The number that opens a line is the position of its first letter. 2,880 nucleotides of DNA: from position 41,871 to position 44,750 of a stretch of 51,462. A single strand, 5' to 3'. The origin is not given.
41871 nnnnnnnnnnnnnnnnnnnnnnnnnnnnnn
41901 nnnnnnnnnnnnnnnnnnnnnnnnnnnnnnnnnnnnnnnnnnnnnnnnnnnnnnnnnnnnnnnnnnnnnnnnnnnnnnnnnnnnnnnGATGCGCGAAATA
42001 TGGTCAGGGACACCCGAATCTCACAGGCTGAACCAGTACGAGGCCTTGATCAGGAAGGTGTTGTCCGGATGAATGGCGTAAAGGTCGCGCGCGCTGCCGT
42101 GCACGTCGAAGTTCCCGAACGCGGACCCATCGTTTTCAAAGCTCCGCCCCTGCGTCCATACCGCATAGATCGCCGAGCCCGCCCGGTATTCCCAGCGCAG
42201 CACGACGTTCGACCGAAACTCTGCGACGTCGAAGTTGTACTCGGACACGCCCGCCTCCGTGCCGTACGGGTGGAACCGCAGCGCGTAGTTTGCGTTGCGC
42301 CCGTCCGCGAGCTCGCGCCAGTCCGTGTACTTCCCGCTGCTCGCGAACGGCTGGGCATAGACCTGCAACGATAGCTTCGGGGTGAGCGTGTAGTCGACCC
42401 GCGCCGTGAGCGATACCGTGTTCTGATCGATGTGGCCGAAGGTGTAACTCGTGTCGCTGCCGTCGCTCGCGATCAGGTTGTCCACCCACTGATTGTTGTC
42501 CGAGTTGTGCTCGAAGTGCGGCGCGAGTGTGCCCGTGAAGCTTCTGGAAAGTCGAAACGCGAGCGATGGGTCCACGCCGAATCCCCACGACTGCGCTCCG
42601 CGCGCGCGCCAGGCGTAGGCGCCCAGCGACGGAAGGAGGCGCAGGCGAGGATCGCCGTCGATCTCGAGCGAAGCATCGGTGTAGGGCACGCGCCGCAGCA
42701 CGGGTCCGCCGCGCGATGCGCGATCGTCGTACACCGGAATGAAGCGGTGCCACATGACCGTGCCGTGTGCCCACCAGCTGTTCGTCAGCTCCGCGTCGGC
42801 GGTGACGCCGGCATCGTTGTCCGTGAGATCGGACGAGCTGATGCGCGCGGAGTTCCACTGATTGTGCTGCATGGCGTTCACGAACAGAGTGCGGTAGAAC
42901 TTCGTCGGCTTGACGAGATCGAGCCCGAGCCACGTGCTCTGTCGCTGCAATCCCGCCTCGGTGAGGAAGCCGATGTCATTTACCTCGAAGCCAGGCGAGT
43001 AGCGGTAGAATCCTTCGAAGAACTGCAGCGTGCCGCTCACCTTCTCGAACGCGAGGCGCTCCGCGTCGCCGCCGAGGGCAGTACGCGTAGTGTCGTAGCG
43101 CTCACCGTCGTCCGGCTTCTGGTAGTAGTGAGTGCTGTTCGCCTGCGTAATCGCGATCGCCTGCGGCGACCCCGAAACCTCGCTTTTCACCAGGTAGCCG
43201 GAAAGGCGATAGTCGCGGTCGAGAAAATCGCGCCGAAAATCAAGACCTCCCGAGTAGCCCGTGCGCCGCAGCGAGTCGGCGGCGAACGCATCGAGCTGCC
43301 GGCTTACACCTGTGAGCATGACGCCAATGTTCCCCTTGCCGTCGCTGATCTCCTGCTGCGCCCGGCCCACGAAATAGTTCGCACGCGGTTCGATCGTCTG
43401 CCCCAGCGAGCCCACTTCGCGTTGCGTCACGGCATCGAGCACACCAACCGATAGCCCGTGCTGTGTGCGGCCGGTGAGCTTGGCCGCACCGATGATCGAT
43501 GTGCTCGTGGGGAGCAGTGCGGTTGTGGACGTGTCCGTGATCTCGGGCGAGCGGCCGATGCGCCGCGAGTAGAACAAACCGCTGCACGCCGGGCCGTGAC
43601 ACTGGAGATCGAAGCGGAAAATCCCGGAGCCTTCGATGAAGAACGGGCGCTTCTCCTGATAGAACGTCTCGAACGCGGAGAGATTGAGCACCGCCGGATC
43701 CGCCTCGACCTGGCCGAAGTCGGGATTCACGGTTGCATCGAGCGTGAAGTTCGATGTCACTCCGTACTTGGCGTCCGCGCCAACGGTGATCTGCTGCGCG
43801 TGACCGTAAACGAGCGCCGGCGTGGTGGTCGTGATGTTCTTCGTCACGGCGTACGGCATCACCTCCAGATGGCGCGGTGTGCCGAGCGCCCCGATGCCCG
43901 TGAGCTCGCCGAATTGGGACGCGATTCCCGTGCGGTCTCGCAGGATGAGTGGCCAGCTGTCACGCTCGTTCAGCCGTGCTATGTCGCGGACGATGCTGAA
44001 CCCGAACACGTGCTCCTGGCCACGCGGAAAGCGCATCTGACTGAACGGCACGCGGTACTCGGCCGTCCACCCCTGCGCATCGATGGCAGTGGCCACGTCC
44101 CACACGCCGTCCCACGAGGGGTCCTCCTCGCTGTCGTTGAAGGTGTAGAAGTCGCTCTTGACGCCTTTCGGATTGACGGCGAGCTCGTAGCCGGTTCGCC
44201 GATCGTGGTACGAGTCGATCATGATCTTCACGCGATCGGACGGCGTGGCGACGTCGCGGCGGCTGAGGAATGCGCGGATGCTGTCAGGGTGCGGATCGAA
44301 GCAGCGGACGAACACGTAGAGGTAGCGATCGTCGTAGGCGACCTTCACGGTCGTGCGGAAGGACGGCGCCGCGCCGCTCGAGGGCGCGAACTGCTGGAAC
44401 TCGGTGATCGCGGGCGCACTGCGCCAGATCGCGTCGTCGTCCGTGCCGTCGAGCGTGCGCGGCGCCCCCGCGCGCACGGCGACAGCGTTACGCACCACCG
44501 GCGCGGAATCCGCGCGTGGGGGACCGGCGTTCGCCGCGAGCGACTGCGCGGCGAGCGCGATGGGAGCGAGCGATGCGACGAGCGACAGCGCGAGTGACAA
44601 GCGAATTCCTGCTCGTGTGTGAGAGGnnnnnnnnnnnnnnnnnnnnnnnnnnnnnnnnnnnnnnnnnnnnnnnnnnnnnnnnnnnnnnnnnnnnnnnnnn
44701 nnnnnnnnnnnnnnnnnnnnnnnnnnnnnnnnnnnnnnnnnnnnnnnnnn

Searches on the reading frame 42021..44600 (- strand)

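Call 6: search_protein_families(library=pfam, proteins=[window:42021-44600:-], max_evalue=0.01)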
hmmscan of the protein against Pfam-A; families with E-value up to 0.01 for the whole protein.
window:42021-44600:- (859 aa): 2 families
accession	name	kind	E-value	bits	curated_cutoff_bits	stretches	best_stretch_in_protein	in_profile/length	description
PF19313.5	DUF5916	-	6.8e-62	210.4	22.6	1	241-856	1-562/572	Domain of unknown function (DUF5916)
PF06452.16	CBM9_1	-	3.7e-11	43.7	23.4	1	51-216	2-160/185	Carbohydrate family 9 binding domain-like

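Call 7: search_protein_families(library=ncbifam, proteins=[window:42021-44600:-], max_evalue=0.01)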
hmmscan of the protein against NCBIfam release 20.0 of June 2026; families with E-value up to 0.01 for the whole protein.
window:42021-44600:- (859 aa): 0 families
